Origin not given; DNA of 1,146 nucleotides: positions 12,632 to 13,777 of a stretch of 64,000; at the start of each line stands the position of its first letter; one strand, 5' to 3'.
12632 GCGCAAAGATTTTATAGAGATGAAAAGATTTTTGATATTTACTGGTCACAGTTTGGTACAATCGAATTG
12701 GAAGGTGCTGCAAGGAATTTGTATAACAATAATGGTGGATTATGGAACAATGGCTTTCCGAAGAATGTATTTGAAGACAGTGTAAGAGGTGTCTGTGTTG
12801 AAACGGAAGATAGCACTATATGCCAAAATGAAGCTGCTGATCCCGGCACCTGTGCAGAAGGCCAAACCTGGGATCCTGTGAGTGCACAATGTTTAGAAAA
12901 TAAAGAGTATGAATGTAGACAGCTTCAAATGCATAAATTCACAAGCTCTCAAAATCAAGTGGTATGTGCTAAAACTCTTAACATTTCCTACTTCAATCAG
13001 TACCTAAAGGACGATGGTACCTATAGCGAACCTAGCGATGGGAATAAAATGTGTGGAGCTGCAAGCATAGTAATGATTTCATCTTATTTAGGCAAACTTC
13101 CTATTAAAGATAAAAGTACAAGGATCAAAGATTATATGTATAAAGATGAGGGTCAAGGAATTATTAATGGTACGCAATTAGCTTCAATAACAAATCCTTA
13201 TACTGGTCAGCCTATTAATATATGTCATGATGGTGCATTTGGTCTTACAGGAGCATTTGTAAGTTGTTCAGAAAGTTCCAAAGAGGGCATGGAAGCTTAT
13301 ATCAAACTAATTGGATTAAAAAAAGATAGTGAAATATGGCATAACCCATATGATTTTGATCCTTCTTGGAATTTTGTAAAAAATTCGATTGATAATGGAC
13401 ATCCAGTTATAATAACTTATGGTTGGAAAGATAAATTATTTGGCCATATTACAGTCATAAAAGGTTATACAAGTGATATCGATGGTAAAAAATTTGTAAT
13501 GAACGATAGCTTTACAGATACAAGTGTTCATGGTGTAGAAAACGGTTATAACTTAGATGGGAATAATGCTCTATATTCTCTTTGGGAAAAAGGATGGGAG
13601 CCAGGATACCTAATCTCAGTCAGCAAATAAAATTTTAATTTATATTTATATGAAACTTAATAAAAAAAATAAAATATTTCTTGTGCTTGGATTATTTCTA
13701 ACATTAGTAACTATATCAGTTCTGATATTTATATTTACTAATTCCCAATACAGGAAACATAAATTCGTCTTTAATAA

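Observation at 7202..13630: A 2142-aa secreted protein combining SH3b, an M23 endopeptidase, LGFP repeats and a C-terminal C39-like cysteine peptidase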

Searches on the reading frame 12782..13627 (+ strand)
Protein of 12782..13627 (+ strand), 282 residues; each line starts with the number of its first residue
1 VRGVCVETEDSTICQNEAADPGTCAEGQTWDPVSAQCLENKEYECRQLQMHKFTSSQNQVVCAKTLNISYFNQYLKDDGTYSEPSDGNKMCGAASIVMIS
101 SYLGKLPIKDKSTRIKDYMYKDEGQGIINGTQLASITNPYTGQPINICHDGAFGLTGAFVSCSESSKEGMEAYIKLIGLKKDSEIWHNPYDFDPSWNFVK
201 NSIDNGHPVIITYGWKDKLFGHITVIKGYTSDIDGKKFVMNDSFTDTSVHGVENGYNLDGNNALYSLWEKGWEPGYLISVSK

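Call 22: search_solved_structures(query=window:12782-13627:+, max_evalue=10, show_alignments=3)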
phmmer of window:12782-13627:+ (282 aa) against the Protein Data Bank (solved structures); distinct sequences matched with E-value up to 10: 1.
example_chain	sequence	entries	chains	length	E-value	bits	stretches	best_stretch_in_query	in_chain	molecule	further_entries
5hkp_C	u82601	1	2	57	2.6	10.5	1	16-60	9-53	Telomeric repeat-binding factor 1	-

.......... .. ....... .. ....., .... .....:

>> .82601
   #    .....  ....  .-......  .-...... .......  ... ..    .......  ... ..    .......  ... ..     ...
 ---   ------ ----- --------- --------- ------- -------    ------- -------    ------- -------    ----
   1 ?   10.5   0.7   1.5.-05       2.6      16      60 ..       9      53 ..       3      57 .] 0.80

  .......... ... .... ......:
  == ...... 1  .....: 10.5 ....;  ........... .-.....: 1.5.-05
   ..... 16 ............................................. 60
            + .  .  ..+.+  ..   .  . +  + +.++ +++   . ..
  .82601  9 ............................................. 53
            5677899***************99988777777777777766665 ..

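Call 26: find_homologous_proteins(query=window:12860-13627:+, max_evalue=0.001)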
Query window:12860-13627:+: 90 candidates shared short words with the query, none scored E <= 0.001.

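Call 36: predict_structure(protein=window:12782-13627:+)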
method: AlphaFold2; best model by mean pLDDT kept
length: 282 residues; sequences in the alignment: 1
mean_pLDDT: 33.7   pTM: 0.19
mean pLDDT of the five models: 33.7, 29.5, 29.0, 29.0, 28.1
residues with pLDDT >= 90: 0; 70-90: 0; 50-70: 19; < 50: 263
segments of 3 or more residues with pLDDT < 50: 1-6, 11-22, 32-34, 41-282
pLDDT, mean of each block of 10 residues (from residue 1): 48 45 54 52 40 35 33 34 32 27 27 27 28 35 36 27 26 29 28 35 38 31 31 27 28 29 34 30 23
secondary structure, 60 per line:
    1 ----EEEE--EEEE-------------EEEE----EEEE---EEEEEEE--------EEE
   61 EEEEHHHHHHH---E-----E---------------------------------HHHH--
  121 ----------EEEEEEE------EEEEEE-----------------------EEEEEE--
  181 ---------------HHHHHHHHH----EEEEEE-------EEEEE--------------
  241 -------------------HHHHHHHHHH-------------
elements in order: E5-8 E11-14 E28-31 E36-39 E43-49 E58-64 H65-71 H115-118 E131-137 E144-149 E173-178 H196-204 E209-214 E222-226 H260-269

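Call 37: search_protein_representatives(protein=window:12860-13627:+)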
Query: 256 residues. Proteins with E-value up to 0.001 (for the whole library): 96; up to 1e-10: 55; up to 1e-30: 5. The best 96 are listed.
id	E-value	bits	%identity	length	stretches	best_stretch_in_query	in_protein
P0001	6.1e-174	593.1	100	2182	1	1-256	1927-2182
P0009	4.3e-81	288.7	54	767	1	9-255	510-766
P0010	5.2e-80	285.1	56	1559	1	3-254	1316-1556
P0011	1.1e-39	152.9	44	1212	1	11-241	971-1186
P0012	6.3e-34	134.1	42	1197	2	32-139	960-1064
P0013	2.5e-28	115.7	41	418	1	18-254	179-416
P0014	1.5e-24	103.3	47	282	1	35-243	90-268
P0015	4.5e-23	98.5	42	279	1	29-246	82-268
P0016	1.1e-22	97.2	36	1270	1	35-240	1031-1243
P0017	1.5e-22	96.8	44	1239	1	36-255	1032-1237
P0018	2.2e-22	96.2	34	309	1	1-241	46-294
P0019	7.6e-22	94.4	42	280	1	29-252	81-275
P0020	4.0e-21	92.1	38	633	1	30-243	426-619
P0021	2.3e-20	89.6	45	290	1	37-255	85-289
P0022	4.5e-20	88.6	37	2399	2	21-241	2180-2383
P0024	6.4e-20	88.1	39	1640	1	37-242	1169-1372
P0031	4.6e-18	82.0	40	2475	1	24-253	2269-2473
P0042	9.1e-16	74.5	46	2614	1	36-255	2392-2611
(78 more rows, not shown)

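Call 41: search_protein_families(library=pfam, alignment_id=A1, max_evalue=0.001)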
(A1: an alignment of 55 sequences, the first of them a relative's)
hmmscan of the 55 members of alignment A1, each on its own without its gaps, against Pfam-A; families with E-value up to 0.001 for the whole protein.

A. member 1, P0009 (767 aa): 2 families
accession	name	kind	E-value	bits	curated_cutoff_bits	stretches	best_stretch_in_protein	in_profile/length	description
PF08310.17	LGFP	-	9.1e-15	55.2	22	1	188-225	15-52/53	LGFP repeat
PF13529.12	Peptidase_C39_2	-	6.7e-09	36.9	24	0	545-610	1-57/143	Peptidase_C39 like family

B. families by the number of members that match (of 55 scanned): 28 families (the first 25 are shown)
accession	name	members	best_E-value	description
PF13529.12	Peptidase_C39_2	54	1.2e-21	Peptidase_C39 like family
PF12385.14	Peptidase_C70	18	6.6e-10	Papain-like cysteine protease AvrRpt2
PF19077.6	Big_13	11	2.9e-23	Bacterial Ig-like domain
PF12245.14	Big_3_2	5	1e-09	Bacterial Ig-like domain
PF08310.17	LGFP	4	9.1e-15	LGFP repeat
PF13860.13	FlgD_ig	4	3.6e-09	FlgD Ig-like domain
PF00652.28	Ricin_B_lectin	3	5.1e-23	Ricin-type beta-trefoil lectin domain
PF09136.16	Glucodextran_B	3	2.9e-10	Glucodextranase, domain B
PF13750.12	Big_3_3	3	2.8e-08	Bacterial Ig-like domain (group 3)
PF15418.12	DUF4625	3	1.2e-07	Domain of unknown function (DUF4625)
PF01640.23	Peptidase_C10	3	4.6e-05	Peptidase C10 family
PF18885.6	DUF5648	2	2.3e-45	Domain of unknown function (DUF5648)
PF01551.29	Peptidase_M23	2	8.1e-22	Peptidase family M23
PF24517.2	CBM96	2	1.2e-10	Carbohydrate-binding module family 96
PF17936.7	Big_6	2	3.5e-07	Bacterial Ig domain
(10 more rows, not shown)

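Call 47: find_homologous_proteins(query=A1, max_evalue=0.00001)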
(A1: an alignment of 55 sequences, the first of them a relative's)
Query A1 (55 sequences) (767 aa, profile of the alignment): 4 proteins with E <= 0.00001 among 8000 candidates.
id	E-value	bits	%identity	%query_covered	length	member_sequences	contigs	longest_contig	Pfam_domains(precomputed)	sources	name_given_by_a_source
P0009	3.8e-76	275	100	100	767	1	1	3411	PF08310.18,PF13529.14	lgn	-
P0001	2.9e-70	255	44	97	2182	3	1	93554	PF08310.18,PF01551.30,PF13529.14,PF08239.18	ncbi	-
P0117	3.3e-42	163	57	56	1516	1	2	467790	-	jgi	jgi:hypothetical protein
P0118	9.1e-15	73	24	24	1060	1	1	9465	PF13529.14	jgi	jgi:hypothetical protein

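Call 48: search_solved_structures(query=A1, max_evalue=1, show_alignments=3)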
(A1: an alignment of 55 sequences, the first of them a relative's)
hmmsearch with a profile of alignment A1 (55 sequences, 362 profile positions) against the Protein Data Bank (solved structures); distinct sequences matched with E-value up to 1: 7.
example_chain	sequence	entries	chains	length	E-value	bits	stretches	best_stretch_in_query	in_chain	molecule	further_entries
3bba_A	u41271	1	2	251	0.013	17.7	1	242-305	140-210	interpain A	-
3bb7_A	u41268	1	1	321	0.015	17.5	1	241-305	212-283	interpain A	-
6mpz_A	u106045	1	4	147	0.14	14.3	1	179-193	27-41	Double Glycine Motif Protease domain from AMS/PCAT Transporter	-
8r29_A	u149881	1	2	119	0.64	12.1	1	103-163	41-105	Cystatin domain-containing protein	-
9l5u_A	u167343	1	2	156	0.64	12.1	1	285-309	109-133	DUF4150 domain-containing protein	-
3v32_B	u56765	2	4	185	0.69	12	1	296-335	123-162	Ribonuclease ZC3H12A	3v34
3v33_A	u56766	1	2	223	0.84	11.7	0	296-335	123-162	Ribonuclease ZC3H12A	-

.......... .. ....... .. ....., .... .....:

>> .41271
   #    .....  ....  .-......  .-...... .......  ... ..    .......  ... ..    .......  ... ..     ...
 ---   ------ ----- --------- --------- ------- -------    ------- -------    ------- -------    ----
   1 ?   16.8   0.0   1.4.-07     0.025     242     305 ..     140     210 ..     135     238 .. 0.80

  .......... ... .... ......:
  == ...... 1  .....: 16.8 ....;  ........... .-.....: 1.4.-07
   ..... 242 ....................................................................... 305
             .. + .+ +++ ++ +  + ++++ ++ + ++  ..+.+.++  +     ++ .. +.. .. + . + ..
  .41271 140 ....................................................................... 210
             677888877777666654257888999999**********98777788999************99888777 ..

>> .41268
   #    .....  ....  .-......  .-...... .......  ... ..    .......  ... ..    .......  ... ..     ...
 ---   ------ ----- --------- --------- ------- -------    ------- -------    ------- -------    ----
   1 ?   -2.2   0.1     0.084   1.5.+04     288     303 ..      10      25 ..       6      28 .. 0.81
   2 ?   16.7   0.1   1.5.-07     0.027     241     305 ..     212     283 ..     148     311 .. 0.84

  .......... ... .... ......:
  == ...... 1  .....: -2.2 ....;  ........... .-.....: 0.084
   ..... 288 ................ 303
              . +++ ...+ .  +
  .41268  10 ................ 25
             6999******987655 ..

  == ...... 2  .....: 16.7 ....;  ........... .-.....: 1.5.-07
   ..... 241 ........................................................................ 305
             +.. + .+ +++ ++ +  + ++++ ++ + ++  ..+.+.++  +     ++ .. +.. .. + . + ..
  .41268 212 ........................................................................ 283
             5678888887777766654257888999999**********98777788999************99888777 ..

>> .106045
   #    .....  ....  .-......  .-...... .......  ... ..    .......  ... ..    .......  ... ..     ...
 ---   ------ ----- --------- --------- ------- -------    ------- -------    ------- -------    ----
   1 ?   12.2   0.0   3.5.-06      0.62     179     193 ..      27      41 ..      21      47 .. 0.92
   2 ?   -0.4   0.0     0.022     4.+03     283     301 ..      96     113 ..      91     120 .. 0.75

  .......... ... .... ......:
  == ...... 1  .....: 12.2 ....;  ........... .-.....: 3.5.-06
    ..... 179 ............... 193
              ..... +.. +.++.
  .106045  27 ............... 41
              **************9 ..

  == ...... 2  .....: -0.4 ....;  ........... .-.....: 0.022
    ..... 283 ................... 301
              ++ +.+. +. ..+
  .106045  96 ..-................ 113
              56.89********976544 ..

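Call 49: find_encoding_contigs(protein=P0117, flank=10000, max_places=3)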
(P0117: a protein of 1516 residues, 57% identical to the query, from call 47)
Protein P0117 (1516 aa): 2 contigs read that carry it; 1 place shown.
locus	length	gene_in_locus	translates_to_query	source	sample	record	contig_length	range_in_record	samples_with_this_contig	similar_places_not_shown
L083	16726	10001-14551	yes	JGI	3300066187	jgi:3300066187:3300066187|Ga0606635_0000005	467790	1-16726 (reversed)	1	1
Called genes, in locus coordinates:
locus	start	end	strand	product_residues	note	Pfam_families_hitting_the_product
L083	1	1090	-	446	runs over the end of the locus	PF01547:SBP_bac_1, PF13416:SBP_bac_8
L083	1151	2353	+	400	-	-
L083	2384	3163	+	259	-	PF00702:Hydrolase, PF13419:HAD_2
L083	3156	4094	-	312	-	PF04018:VCA0040-like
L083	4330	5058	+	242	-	-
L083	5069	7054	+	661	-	PF01411:tRNA-synt_2c, PF07973:tRNA_SAD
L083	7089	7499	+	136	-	PF00293:NUDIX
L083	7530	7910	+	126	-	PF00173:Cyt-b5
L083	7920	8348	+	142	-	PF13643:DUF4145 (weak)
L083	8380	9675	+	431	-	PF00912:Transgly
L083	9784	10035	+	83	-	PF01381:HTH_3, PF13560:HTH_31 (weak)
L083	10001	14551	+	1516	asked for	-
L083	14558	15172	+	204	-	-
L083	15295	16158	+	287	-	-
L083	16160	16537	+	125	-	-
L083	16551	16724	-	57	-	?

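Call 50: search_protein_families(library=pfam, proteins=[P0117, P0118, P0010, P0011, L083:14558-15169:+, L083:15295-16155:+, L083:16160-16534:+], max_evalue=0.01)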
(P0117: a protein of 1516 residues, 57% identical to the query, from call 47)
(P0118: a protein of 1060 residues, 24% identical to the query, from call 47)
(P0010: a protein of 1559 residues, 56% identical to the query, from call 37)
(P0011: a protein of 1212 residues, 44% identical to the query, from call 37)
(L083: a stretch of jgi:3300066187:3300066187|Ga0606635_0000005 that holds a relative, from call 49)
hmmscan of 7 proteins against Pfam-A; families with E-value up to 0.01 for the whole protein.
P0117 (1516 aa): 2 families
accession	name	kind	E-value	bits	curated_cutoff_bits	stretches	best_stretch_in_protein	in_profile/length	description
PF08310.17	LGFP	-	0.0003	21.5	22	1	786-825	13-52/53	LGFP repeat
PF13529.12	Peptidase_C39_2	-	0.0067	17.4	24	0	1400-1483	54-143/143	Peptidase_C39 like family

P0118 (1060 aa): 2 families
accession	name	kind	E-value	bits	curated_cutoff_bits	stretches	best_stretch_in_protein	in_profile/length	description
PF13529.12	Peptidase_C39_2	-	1.2e-10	42.5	24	1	420-581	2-143/143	Peptidase_C39 like family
PF19526.4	Slr4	-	0.0086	15.7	25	0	949-996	263-309/370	S-layer protein Slr4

P0010 (1559 aa): 7 families
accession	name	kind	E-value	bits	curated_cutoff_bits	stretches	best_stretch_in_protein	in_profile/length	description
PF18885.6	DUF5648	-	2.3e-45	154.5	25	2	906-1049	1-133/134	Domain of unknown function (DUF5648)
PF01551.29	Peptidase_M23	-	8.1e-22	77.7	28.7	1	749-861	2-93/96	Peptidase family M23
PF13529.12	Peptidase_C39_2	-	1.7e-10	42.1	24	1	1353-1519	1-142/143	Peptidase_C39 like family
PF08310.17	LGFP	-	4.2e-08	33.9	22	1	1125-1174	2-50/53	LGFP repeat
PF06347.19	SH3_4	-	0.00082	19.5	24.1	1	662-707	7-52/56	Bacterial SH3 domain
PF13948.11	DUF4215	-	0.0018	19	27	1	1278-1308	18-47/47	Domain of unknown function (DUF4215)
PF01640.23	Peptidase_C10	-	0.0068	17.1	26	0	1443-1517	111-183/194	Peptidase C10 family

P0011 (1212 aa): 5 families
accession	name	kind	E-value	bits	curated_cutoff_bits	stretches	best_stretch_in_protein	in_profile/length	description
PF01551.29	Peptidase_M23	-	2.6e-13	50.4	28.7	1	163-269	3-96/96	Peptidase family M23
PF08310.17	LGFP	-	9.5e-09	35.9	22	1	361-412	2-50/53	LGFP repeat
PF13529.12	Peptidase_C39_2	-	5.3e-08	34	24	1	1002-1161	1-143/143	Peptidase_C39 like family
PF19077.6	Big_13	-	3.6e-05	24.6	27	0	4-32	73-101/102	Bacterial Ig-like domain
PF12385.14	Peptidase_C70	-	0.0044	17.4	19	0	1114-1157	78-120/141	Papain-like cysteine protease AvrRpt2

L083:14558-15169:+ (204 aa): 0 families

L083:15295-16155:+ (287 aa): 0 families

L083:16160-16534:+ (125 aa): 0 families

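Call 66: predict_structure(alignment_id=A2)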
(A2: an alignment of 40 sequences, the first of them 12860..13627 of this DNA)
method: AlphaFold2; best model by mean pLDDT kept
length: 256 residues; sequences in the alignment: 40
mean_pLDDT: 93.9   pTM: 0.91
mean pLDDT of the five models: 93.9, 92.7, 92.5, 92.2, 92.1
residues with pLDDT >= 90: 219; 70-90: 33; 50-70: 4; < 50: 0
segments of 3 or more residues with pLDDT < 50: none
pLDDT, mean of each block of 10 residues (from residue 1): 96 98 98 98 97 90 97 97 85 96 96 94 98 95 97 92 77 97 94 92 95 97 92 96 83 97
secondary structure, 60 per line:
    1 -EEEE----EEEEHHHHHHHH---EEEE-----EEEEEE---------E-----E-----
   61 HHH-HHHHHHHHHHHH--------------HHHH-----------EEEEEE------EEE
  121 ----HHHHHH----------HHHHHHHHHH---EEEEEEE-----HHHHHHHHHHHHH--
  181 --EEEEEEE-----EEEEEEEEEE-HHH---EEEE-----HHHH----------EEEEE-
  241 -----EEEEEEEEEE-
elements in order: E2-5 E10-13 H14-21 E25-28 E34-39 H65-76 H91-94 E106-111 E118-120 H125-130 H141-150 E154-160 H166-178 E183-189 E195-204 E212-215 H221-224 E235-239 E246-255

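Call 68: fold_search(model_id=the predicted structure, library=pdb)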
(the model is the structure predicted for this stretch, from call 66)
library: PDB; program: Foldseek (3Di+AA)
matches with E <= 10: 666; with E <= 0.001: 11
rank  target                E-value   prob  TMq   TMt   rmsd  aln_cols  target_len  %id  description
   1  6th5_A                1.8e-04  1.00  0.42  0.49   6.3       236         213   16  Crystal structure of mature wildtype primitive Phytochelatin synthase from Nostoc spec. - Alr0975 (released 2020-11-25)
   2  6th5_B                2.8e-04  1.00  0.45  0.52   6.4       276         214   15  Crystal structure of mature wildtype primitive Phytochelatin synthase from Nostoc spec. - Alr0975 (released 2020-11-25)
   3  2btw_A                4.1e-04  1.00  0.41  0.49   5.7       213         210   14  Crystal structure of Alr0975 (released 2005-12-14)
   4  6tjl_A                4.6e-04  1.00  0.40  0.46   7.0       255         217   11  Mature primitive pytochelatin synthase Alr0975 from Nostoc species bound to glutathione (released 2020-12-09)
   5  3bba_B                5.2e-04  0.99  0.37  0.38   9.4       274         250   11  Structure of active wild-type Prevotella intermedia interpain A cysteine protease (released 2007-11-20)
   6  2btw_B                6.2e-04  1.00  0.43  0.50   6.1       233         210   14  Crystal structure of Alr0975 (released 2005-12-14)
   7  2avw_D                7.4e-04  0.99  0.41  0.36   9.4       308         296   12  Crystal structure of monoclinic form of streptococcus Mac-1 (released 2006-02-28)
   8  6uqd_A                7.4e-04  0.97  0.35  0.36  13.7       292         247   11  Co-complex of S. pyogenes 10782 streptopain bound with a SuFEx-based optimized small molecule inhibitor (released 2020-08-26)
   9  6tho_B                7.9e-04  1.00  0.41  0.47   6.7       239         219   15  Acylintermediate of glutathione and the mature primitive phytochelatin synthase Alr0975 from Nostoc PCC 7120 at atomic (released 2020-12-02)
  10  5ejj_B                8.4e-04  1.00  0.43  0.23   8.3       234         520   15  Crystal structure of UfSP from C.elegans (released 2017-01-18)
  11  3bba_A                8.4e-04  0.98  0.37  0.38   9.6       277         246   11  Structure of active wild-type Prevotella intermedia interpain A cysteine protease (released 2007-11-20)
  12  2au1                  1.1e-03  0.99  0.43  0.38   9.5       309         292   11  Crystal Structure of group A Streptococcus MAC-1 orthorhombic form (released 2006-02-28)
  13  1dki_D                1.4e-03  0.80  0.31  0.25  14.3       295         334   15  CRYSTAL STRUCTURE OF THE ZYMOGEN FORM OF STREPTOCOCCAL PYROGENIC EXOTOXIN B ACTIVE SITE (C47S) MUTANT (released 2000-03-01)
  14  1dki_B                1.5e-03  0.97  0.35  0.29  12.3       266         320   14  CRYSTAL STRUCTURE OF THE ZYMOGEN FORM OF STREPTOCOCCAL PYROGENIC EXOTOXIN B ACTIVE SITE (C47S) MUTANT (released 2000-03-01)
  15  1y4h_A                1.6e-03  1.00  0.40  0.56   7.8       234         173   13  Wild type staphopain-staphostatin complex (released 2005-01-18)
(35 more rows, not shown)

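Call 73: fold_search(model_id=the predicted structure, library=viral)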
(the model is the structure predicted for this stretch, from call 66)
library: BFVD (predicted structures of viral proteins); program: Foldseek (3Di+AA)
matches with E <= 10: 607; with E <= 0.001: 3
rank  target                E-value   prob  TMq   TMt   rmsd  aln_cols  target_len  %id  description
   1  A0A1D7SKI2            2.4e-06  1.00  0.48  0.12  10.2       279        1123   16  Lysozyme [Cyanophage S-RIM14]
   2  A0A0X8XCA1            6.0e-06  1.00  0.51  0.37   5.0       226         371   18  (no name in the UniProt tables at hand)
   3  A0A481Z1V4            1.8e-04  1.00  0.33  0.44  10.0       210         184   13  Uncharacterized protein [Mimivirus LCMiAC02]
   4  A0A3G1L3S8            1.1e-03  1.00  0.43  0.40   5.7       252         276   13  Putative peptidoglycan-binding protein [Synechococcus phage S-CBWM1]
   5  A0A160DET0            2.3e-03  1.00  0.42  0.52   6.7       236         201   14  Endolysin [Gordonia phage OneUp]
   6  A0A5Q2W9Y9            5.6e-03  0.69  0.29  0.23  12.2       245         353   12  (no name in the UniProt tables at hand)
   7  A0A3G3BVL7            6.0e-03  1.00  0.37  0.63   4.7       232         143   10  Peptidase C39 domain-containing protein [Bacillus phage vB_BcoS-136]
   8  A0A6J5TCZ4            1.1e-02  0.87  0.37  0.38   9.1       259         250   14  Peptidase_C1 domain containing protein [uncultured Caudovirales phage]
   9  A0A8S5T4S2            1.4e-02  0.96  0.28  0.38   6.5       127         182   13  Papain-like cysteine protease AvrRpt2 [Myoviridae sp. ct6eX13]
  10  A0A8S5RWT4            1.5e-02  0.72  0.18  0.20   7.7       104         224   12  Papain fold toxin 1, glutamine deamidase [Siphoviridae sp. ct0Go27]
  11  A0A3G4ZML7            2.5e-02  0.89  0.25  0.29   4.5       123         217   11  Cathepsin [Terrestrivirus sp.]
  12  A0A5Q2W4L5            2.7e-02  0.63  0.35  0.31  11.9       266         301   12  (no name in the UniProt tables at hand)
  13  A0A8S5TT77            5.5e-02  0.14  0.23  0.12  19.0       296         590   10  Minor capsid protein [Siphoviridae sp. ctzm5103]
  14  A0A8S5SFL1            6.6e-02  0.84  0.40  0.42   7.9       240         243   12  Peptidase [Podoviridae sp. ctZih56]
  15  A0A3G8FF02            1.1e-01  0.12  0.20  0.17  12.9       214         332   13  VIP2-like toxin [Mycobacterium phage Centaur]
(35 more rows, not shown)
